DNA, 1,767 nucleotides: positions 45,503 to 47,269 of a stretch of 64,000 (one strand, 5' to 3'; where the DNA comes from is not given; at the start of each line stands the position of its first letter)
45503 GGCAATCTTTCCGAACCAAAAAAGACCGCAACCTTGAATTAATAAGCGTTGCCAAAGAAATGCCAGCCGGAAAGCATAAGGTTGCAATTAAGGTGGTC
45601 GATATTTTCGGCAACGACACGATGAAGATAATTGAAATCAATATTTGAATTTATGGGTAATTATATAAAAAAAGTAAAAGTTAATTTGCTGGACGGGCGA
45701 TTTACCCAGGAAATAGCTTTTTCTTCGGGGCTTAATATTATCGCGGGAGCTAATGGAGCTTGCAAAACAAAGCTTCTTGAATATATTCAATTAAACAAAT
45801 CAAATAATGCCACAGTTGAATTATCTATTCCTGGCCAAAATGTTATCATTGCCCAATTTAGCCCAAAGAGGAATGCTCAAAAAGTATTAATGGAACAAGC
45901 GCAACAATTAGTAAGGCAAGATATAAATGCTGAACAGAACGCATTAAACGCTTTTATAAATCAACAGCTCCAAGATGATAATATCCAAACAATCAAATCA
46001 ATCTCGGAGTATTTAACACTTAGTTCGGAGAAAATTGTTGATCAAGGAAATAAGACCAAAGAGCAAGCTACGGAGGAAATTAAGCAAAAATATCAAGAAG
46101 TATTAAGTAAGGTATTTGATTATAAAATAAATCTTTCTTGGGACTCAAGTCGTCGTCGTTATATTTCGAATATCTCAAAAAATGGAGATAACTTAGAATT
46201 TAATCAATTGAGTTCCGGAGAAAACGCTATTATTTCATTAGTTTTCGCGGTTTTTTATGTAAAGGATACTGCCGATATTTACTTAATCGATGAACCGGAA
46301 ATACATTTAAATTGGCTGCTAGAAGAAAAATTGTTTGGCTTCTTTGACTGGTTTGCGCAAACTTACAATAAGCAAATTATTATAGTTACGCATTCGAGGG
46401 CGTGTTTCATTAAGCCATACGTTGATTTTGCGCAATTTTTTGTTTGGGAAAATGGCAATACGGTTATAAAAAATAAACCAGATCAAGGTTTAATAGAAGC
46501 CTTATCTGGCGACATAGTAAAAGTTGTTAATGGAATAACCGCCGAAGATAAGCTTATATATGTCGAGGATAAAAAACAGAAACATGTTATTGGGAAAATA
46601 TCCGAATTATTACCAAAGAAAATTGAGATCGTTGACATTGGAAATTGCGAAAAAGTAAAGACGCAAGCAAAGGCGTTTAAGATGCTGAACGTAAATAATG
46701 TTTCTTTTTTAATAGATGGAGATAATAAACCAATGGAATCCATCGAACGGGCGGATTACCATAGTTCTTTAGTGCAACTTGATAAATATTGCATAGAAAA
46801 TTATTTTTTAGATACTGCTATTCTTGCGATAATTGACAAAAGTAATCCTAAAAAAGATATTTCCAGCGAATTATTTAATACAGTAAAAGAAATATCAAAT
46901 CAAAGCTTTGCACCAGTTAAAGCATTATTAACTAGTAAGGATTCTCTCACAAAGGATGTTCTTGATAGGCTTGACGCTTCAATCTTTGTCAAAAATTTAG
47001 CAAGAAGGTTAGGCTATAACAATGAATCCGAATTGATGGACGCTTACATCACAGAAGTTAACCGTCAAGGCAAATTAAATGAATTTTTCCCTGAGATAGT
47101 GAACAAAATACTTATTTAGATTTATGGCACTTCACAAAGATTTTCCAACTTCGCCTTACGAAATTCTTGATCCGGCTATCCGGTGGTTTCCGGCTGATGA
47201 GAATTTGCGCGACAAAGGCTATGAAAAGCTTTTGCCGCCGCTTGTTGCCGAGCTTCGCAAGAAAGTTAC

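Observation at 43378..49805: Type III R-M operon split by an OLD/PARIS-like ABC-ATPase-TOPRIM gene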

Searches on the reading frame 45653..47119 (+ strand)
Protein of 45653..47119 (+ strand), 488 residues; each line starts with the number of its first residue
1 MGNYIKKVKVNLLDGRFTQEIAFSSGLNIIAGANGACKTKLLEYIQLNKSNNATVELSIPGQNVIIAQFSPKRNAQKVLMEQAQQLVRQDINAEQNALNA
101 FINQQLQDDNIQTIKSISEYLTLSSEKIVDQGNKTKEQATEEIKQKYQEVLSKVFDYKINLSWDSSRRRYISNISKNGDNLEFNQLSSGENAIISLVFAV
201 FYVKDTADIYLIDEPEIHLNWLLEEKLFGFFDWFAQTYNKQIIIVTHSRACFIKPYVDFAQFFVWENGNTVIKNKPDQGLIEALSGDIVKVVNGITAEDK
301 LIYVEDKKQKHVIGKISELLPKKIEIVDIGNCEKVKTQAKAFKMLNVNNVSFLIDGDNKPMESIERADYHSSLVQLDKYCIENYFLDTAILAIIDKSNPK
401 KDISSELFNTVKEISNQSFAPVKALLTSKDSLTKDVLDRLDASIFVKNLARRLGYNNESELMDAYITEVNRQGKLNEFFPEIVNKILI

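Call 3: search_protein_families(library=pfam, proteins=[window:45653-47119:+], max_evalue=0.01)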
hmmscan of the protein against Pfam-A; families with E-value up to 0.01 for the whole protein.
window:45653-47119:+ (488 aa): 4 families
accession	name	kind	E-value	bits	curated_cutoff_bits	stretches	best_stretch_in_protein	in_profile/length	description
PF13304.12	AAA_21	-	3.9e-15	57.1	27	1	156-248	204-299/304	AAA domain, putative AbiEii toxin, Type IV TA system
PF13175.12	AAA_15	-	2.8e-12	47.4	32.1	1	74-250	197-372/374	AAA ATPase domain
PF02463.25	SMC_N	-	1.1e-07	31.9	40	1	18-252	17-202/220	RecF/RecN/SMC N terminal domain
PF01739.24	CheR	-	0.0037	17.2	27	0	291-348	136-192/195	CheR methyltransferase, SAM binding domain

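Call 4: search_protein_families(library=padloc, proteins=[window:45653-47119:+], max_evalue=0.01)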
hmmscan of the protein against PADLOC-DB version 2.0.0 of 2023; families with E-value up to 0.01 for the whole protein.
window:45653-47119:+ (488 aa): 49 families (the best 25 are shown)
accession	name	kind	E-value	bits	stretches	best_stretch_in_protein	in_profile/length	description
PDLC02981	AriAB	-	6e-23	79.4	2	88-474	211-607/694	-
PDLC04164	AriA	-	1e-17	62.6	1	3-256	4-240/253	-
PDLC02914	ATPase-Toprim_I-B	-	4.7e-16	57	1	24-419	23-418/443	-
PDLC02980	AriA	-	7.9e-16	56.9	1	131-249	220-300/304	-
PDLC02979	AriA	-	1.2e-14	52.9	1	72-250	193-371/373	-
PDLC00289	PtuA1|PtuA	-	3e-14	50.9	2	76-251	119-291/404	AAA ATPase domain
PDLC04244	PDC-M01A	-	2e-12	44.7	1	16-249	181-389/482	-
PDLC04135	mad3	-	1e-11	43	1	59-250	124-325/374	mads_3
PDLC00290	PtuA1|PtuA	-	1.2e-11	42.6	2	98-248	158-309/414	AAA ATPase domain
PDLC00102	GajA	-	5.8e-11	39.6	2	133-249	214-328/532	AAA ATPase domain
PDLC00098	GajA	-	2e-10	38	1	135-258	216-338/534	AAA ATPase domain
PDLC04149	HEC-04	-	2.8e-10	37.4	1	133-472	158-473/494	-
PDLC00285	PtuA1|PtuA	-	1.7e-09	35.5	1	88-248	181-326/432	AAA ATPase domain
PDLC00083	GajA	-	3.4e-09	33.6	2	92-267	166-352/639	AAA ATPase domain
PDLC00091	GajA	-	3.7e-09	34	2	70-249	148-339/627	AAA ATPase domain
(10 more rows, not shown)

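Call 5: search_protein_families(library=ncbifam, proteins=[window:45653-47119:+], max_evalue=0.01)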
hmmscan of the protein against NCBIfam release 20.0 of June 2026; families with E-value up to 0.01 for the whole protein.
window:45653-47119:+ (488 aa): 6 families
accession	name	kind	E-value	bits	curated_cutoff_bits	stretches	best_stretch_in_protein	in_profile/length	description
NF003034.1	PRK03918.1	equivalog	1.1e-05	23.6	700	1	5-45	3-43/878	DNA double-strand break repair ATPase Rad50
NF010068.0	PRK13548.1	equivalog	9e-05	21.7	261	0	181-281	133-232/261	heme ABC transporter ATP-binding protein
NF041760.1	PtuA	equivalog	0.0026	16.7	500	0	18-46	65-93/524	retron Ec78 anti-phage system effector ATPase PtuA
TIGR04521.1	ECF_ATPase_2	equivalog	0.0059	15.7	330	0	206-278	162-231/279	energy-coupling factor transporter ATPase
NF047739.1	antiphage_MADS3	equivalog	0.0075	15.5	420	0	167-248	298-375/427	methylation-associated defense system AAA family ATPase MAD3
TIGR00611.2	recf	equivalog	0.0087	15.3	172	0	19-46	15-42/339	DNA replication/repair protein RecF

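Call 9: find_homologous_proteins(query=window:45653-47116:+, max_evalue=0.001)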
Query window:45653-47116:+ (488 aa): 454 proteins with E <= 0.001 among 8000 candidates; the best 120 are listed.
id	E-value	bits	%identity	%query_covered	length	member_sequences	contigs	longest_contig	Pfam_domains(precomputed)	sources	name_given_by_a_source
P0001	3.2e-186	638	100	60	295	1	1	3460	PF13175.13,PF02463.26,PF13304.13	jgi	jgi:hypothetical protein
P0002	3.5e-186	638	59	100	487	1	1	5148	PF13175.13,PF02463.26,PF13304.13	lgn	-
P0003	5.0e-170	584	55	98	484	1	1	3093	PF13175.13,PF02463.26,PF13304.13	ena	-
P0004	1.3e-163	563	54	99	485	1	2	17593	PF13175.13,PF13476.13,PF02463.26,PF13304.13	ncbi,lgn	-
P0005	9.1e-156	537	61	81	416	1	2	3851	PF14491.12,PF13175.13,PF13304.13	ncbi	ncbi:MAG: AAA family ATPase [Candidatus Paceibacterota bacterium]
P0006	1.1e-140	488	59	75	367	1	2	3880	PF14491.12,PF13175.13,PF13304.13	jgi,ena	jgi:hypothetical protein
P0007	5.4e-139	482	49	98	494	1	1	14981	PF00005.34,PF13175.13,PF02463.26,PF13304.13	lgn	-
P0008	9.8e-139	481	49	98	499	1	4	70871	PF00005.34,PF13175.13,PF02463.26,PF13304.13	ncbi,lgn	-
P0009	2.5e-132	460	46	99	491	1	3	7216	PF13175.13,PF02463.26,PF13304.13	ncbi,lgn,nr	ncbi:ATP-binding protein [Patescibacteria group bacterium]|nr:ATP-binding protein [Patescibacteria g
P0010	4.5e-131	456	48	99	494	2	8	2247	PF13175.13,PF02463.26,PF13304.13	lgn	-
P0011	2.6e-130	454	49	93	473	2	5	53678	PF13175.13,PF02463.26,PF13304.13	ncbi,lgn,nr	ncbi:MAG: AAA family ATPase [Candidatus Magasanikbacteria bacterium]|nr:AAA family ATPase [Candidatu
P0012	1.2e-128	448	48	98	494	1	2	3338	PF13175.13,PF02463.26,PF13304.13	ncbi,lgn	-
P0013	3.8e-127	443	47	98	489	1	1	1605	PF13175.13,PF02463.26,PF13304.13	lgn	-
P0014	2.0e-126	441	46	98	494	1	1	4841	PF13175.13,PF02463.26,PF13304.13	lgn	-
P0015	2.1e-124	434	45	96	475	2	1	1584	PF00005.34,PF13175.13,PF02463.26,PF13304.13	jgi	jgi:ABC-type lipoprotein export system ATPase subunit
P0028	2.1e-108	381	42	96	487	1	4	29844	PF13175.13,PF02463.26,PF13304.13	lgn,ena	-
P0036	2.3e-99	352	41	99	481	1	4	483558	PF13175.13,PF02463.26,PF13304.13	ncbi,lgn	-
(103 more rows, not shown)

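Call 11: find_encoding_contigs(protein=P0004, flank=8000, max_places=3)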
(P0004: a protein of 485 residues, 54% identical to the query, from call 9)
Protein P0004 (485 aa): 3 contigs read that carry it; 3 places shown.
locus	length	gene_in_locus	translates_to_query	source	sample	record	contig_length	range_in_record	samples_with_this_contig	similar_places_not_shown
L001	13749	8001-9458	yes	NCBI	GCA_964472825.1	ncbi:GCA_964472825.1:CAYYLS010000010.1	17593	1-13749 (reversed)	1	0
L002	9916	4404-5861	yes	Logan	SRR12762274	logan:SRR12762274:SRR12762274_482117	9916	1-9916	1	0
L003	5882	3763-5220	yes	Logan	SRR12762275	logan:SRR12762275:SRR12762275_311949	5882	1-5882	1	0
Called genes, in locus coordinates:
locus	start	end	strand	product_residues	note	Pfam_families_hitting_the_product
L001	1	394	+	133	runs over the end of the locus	PF03073:TspO_MBR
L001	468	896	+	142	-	-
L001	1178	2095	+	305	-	-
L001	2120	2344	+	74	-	PF04024:PspC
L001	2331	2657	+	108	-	-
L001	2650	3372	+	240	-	PF16715:CDPS (weak)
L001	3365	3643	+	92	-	-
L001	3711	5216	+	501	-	PF12161:HsdM_N, PF02384:N6_Mtase, PF05175:MTS (weak), PF07669:Eco57I (weak)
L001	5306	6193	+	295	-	PF02661:Fic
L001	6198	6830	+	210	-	PF13643:DUF4145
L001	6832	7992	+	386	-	PF01420:Methylase_S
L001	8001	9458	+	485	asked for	PF02463:SMC_N (weak), PF13476:AAA_23 (weak), PF13175:AAA_15, PF13304:AAA_21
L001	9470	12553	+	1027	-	PF04313:HSDR_N, PF04851:ResIII, PF18766:SWI2_SNF2, PF22679:T1R_D3-like, PF11867:T1RH-like_C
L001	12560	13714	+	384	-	PF28530:DUF8426, PF06250:YhcG_C (weak), PF01939:NucS_C (weak), PF09905:VF530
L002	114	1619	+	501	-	PF12161:HsdM_N, PF02384:N6_Mtase, PF05175:MTS (weak), PF07669:Eco57I (weak)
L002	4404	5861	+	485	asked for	PF02463:SMC_N (weak), PF13476:AAA_23 (weak), PF13175:AAA_15, PF13304:AAA_21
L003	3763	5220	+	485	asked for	PF02463:SMC_N (weak), PF13476:AAA_23 (weak), PF13175:AAA_15, PF13304:AAA_21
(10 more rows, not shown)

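Call 12: find_encoding_contigs(protein=P0008, flank=8000, max_places=3)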
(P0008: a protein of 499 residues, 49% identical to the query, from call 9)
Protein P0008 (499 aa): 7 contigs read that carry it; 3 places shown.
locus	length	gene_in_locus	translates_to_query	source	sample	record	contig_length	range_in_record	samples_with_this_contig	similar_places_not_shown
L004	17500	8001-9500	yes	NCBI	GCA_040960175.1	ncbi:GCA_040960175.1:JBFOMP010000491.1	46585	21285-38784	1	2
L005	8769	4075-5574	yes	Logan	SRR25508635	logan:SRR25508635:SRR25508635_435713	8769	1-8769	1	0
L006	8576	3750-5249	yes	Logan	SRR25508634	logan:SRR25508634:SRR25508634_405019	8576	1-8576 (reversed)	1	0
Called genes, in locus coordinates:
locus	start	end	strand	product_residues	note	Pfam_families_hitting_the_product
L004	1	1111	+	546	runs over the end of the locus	-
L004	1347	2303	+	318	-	PF09136:Glucodextran_B, PF18914:DUF5666 (faint)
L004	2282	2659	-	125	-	PF00903:Glyoxalase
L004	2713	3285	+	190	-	-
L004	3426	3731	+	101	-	PF16367:RRM_7 (faint), PF00076:RRM_1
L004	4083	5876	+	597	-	PF12161:HsdM_N, PF02384:N6_Mtase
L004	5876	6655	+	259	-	PF12686:DUF3800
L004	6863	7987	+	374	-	PF01420:Methylase_S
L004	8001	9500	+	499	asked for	PF02463:SMC_N, PF00005:ABC_tran (weak), PF13175:AAA_15, PF13304:AAA_21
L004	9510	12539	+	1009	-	PF04313:HSDR_N, PF00270:DEAD (weak), PF04851:ResIII, PF18766:SWI2_SNF2, PF22679:T1R_D3-like, PF11867:T1RH-like_C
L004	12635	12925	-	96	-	PF13560:HTH_31 (weak), PF01381:HTH_3, PF13443:HTH_26 (weak)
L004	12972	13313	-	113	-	PF05973:Gp49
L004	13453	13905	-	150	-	PF23477:zf_Tbcl_2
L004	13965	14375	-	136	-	PF18914:DUF5666 (weak)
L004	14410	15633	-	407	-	PF12704:MacB_PCD, PF02687:FtsX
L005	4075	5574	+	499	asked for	PF02463:SMC_N, PF00005:ABC_tran (weak), PF13175:AAA_15, PF13304:AAA_21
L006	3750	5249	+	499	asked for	PF02463:SMC_N, PF00005:ABC_tran (weak), PF13175:AAA_15, PF13304:AAA_21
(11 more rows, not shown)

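Call 13: find_encoding_contigs(protein=P0002, flank=8000, max_places=3)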
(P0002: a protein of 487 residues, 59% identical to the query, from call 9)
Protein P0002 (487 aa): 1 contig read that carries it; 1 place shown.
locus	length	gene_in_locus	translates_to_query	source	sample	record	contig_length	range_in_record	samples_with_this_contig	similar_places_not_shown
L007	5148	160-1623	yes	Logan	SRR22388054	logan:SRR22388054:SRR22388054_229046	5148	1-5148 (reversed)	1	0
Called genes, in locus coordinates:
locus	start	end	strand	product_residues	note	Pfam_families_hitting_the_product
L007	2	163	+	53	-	?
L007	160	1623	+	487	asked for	PF02463:SMC_N, PF13175:AAA_15, PF13304:AAA_21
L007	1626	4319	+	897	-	PF04851:ResIII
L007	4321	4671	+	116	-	-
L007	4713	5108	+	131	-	-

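Call 16: find_related_loci(query=A1, collection=genome_contigs, flank=8000)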
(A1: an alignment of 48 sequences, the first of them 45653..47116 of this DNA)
Query A1 (488 aa) in genome_contigs; peptide patterns used: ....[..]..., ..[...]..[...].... (x = any residue, [..] = any of these).
111 stretches matched a pattern; 47 encode a relative of the query (tblastn E <= 1e-3); 47 distinct loci.
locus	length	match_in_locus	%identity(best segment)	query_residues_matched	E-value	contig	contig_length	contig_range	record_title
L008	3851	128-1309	61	95-487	4e-170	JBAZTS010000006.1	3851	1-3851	MAG: Candidatus Paceibacterota bacterium isolate SO_2017_GW1_209 NODE_93370_length_3851_cov_6.813910_OW334_2017, whole g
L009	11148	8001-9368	49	3-457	7e-137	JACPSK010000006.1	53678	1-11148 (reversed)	MAG: Candidatus Magasanikbacteria bacterium isolate NC_groundwater_703_Ag_S-0.2um_44_17 S36_SO-2_scaffold_459312, whole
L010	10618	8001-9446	45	1-482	1e-120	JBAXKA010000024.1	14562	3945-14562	MAG: Candidatus Moraniibacteriota bacterium isolate ELA389 MAG389_24, whole genome shotgun sequence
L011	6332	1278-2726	41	1-482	2e-112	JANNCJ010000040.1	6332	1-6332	MAG: bacterium isolate OTE_78_metabat_195 OTE_78_k141_3911298, whole genome shotgun sequence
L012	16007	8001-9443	40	1-481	1e-111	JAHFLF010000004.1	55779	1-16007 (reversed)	MAG: Candidatus Harrisonbacteria bacterium isolate nzgw427 NODE_172_length_55780_cov_5.980291, whole genome shotgun sequ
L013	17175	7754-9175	41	1-483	6e-107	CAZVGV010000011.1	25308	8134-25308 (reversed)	MAG TPA_asm: uncultured Gammaproteobacteria bacterium isolate SRP219642_co6_390 genome assembly, contig: NODE_1472_lengt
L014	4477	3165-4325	44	1-391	2e-103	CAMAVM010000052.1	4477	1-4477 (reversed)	MAG: Methylomagnum ishizawai isolate MaH-09apr19-11 genome assembly, contig: MaH-09apr19-C45936, whole genome shotgun se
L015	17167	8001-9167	44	1-391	2e-101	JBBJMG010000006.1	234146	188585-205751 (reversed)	MAG: Pyrinomonadaceae bacterium isolate RUP_SRG_38 NODE_51_length_234146_cov_13.702035, whole genome shotgun sequence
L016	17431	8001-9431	35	4-486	4e-88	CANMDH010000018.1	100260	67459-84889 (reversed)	uncultured Aquimarina sp. isolate 2-536A.fasta genome assembly, contig: NODE_18, whole genome shotgun sequence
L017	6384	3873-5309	37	4-486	2e-85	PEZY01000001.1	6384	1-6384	MAG: Candidatus Buchananbacteria bacterium CG10_big_fil_rev_8_21_14_0_10_33_19 CG10_8_21_14_0.10_scaffold_14392_c, whole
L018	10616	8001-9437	34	3-486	6e-75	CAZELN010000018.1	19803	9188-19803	MAG TPA_asm: uncultured Gammaproteobacteria bacterium isolate binchicken_co368_97 genome assembly, contig: NODE_1924_len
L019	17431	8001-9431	33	6-486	1e-74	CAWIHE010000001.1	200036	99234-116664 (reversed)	MAG: Candidatus Uhrbacteria bacterium isolate MFD03726.bin.1.68 genome assembly, contig: contig_59251, whole genome shot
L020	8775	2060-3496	33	1-479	2e-72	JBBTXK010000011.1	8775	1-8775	MAG: Patescibacteria group bacterium isolate H51-bin196_1 H51_bin196_1_000000000011, whole genome shotgun sequence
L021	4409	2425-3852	32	4-486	4e-72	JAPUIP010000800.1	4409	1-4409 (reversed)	MAG: Candidatus Poribacteria bacterium isolate KW1-S08_28 KW1-S08_28_cg800, whole genome shotgun sequence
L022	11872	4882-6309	33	4-480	6e-70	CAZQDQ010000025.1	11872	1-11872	MAG TPA_asm: uncultured Pseudomonadales bacterium isolate SRP192515_co1_369 genome assembly, contig: NODE_5310_length_11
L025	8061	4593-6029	30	1-480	1e-66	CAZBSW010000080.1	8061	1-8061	MAG TPA_asm: uncultured Thermotogae bacterium isolate SRP323688_co1_249 genome assembly, contig: NODE_12954_length_8061_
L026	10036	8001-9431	31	1-481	5e-65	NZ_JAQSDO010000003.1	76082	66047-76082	MAG: Thermomonas sp. isolate D1-2020 MAG013 NODE_121_length_76082_cov_13.211898, whole genome shotgun sequence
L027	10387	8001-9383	32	17-480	2e-64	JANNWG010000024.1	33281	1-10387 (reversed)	MAG: Burkholderiales bacterium isolate VAR_34_metabat_407 VAR_34_k141_2504841, whole genome shotgun sequence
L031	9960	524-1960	30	3-483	8e-56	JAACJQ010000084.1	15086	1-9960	MAG: Archangiaceae bacterium isolate LZH k87_90903, whole genome shotgun sequence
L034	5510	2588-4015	31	4-481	1e-54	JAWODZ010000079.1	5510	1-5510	MAG: bacterium isolate BLK5-2.bin.76 k191_2490824, whole genome shotgun sequence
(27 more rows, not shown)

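Call 24: find_encoding_contigs(protein=P0003, flank=8000, max_places=3)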
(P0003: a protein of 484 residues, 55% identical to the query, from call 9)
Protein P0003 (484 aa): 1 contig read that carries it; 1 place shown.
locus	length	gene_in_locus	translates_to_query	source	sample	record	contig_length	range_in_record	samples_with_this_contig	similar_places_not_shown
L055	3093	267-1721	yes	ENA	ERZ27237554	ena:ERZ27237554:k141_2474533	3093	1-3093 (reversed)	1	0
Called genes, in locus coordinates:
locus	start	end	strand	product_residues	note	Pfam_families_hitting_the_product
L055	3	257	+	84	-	?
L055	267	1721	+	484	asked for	PF13175:AAA_15, PF02463:SMC_N (weak), PF13304:AAA_21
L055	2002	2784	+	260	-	PF01209:Ubie_methyltran (weak), PF08241:Methyltransf_11, PF08242:Methyltransf_12, PF13649:Methyltransf_25, PF13847:Methyltransf_31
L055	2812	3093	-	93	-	?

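Call 25: find_encoding_contigs(protein=P0006, flank=8000, max_places=3)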
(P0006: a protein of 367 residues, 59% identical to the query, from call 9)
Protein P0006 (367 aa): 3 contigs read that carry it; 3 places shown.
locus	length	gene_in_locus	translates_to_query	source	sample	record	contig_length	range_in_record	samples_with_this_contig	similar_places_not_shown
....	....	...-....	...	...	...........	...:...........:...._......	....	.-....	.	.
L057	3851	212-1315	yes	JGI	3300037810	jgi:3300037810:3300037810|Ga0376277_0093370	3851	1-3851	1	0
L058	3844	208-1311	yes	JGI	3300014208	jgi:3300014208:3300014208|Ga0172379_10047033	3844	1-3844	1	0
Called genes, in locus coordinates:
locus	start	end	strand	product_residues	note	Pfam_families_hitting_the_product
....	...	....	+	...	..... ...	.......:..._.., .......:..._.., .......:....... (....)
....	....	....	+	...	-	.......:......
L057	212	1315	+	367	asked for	PF13175:AAA_15, PF13304:AAA_21, PF14491:DUF4435 (weak)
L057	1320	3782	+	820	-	PF04851:ResIII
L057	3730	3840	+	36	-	-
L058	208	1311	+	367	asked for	PF13175:AAA_15, PF13304:AAA_21, PF14491:DUF4435 (weak)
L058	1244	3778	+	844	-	PF04851:ResIII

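Call 27: search_protein_families(library=pfam, alignment_id=A1, max_evalue=0.01)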
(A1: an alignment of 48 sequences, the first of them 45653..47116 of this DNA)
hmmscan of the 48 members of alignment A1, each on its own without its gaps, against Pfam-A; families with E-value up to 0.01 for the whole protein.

A. member 1, window:45653-47116:+ (488 aa): 4 families
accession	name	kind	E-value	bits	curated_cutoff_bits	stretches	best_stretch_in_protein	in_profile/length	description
PF13304.12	AAA_21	-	3.9e-15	57.1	27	1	156-248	204-299/304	AAA domain, putative AbiEii toxin, Type IV TA system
PF13175.12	AAA_15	-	2.8e-12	47.4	32.1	1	74-250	197-372/374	AAA ATPase domain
PF02463.25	SMC_N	-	1.1e-07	31.9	40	1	18-252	17-202/220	RecF/RecN/SMC N terminal domain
PF01739.24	CheR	-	0.0037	17.2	27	0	291-348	136-192/195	CheR methyltransferase, SAM binding domain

B. families by the number of members that match (of 48 scanned): 29 families (the first 25 are shown)
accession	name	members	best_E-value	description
PF13175.12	AAA_15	48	5.8e-17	AAA ATPase domain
PF13304.12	AAA_21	48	1.8e-15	AAA domain, putative AbiEii toxin, Type IV TA system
PF02463.25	SMC_N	48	9.3e-13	RecF/RecN/SMC N terminal domain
PF00005.33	ABC_tran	32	2.8e-07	ABC transporter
PF13476.12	AAA_23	20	1e-06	AAA domain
PF13401.12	AAA_22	18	4.7e-06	AAA domain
PF14491.11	DUF4435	11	1.6e-06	Protein of unknown function (DUF4435)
PF13245.12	AAA_19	7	0.00051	AAA domain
PF13604.12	AAA_30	5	0.001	AAA domain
PF24883.2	NPHP3_N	3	0.0002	Nephrocystin 3, N-terminal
PF13191.12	AAA_16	3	0.001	AAA ATPase domain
PF09848.15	SLFN-g3_helicase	2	0.00024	Schlafen group 3, DNA/RNA helicase domain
PF05729.18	NACHT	2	0.00067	NACHT domain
PF13555.12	AAA_29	2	0.0016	P-loop containing region of AAA domain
PF13173.12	AAA_14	2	0.003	AAA domain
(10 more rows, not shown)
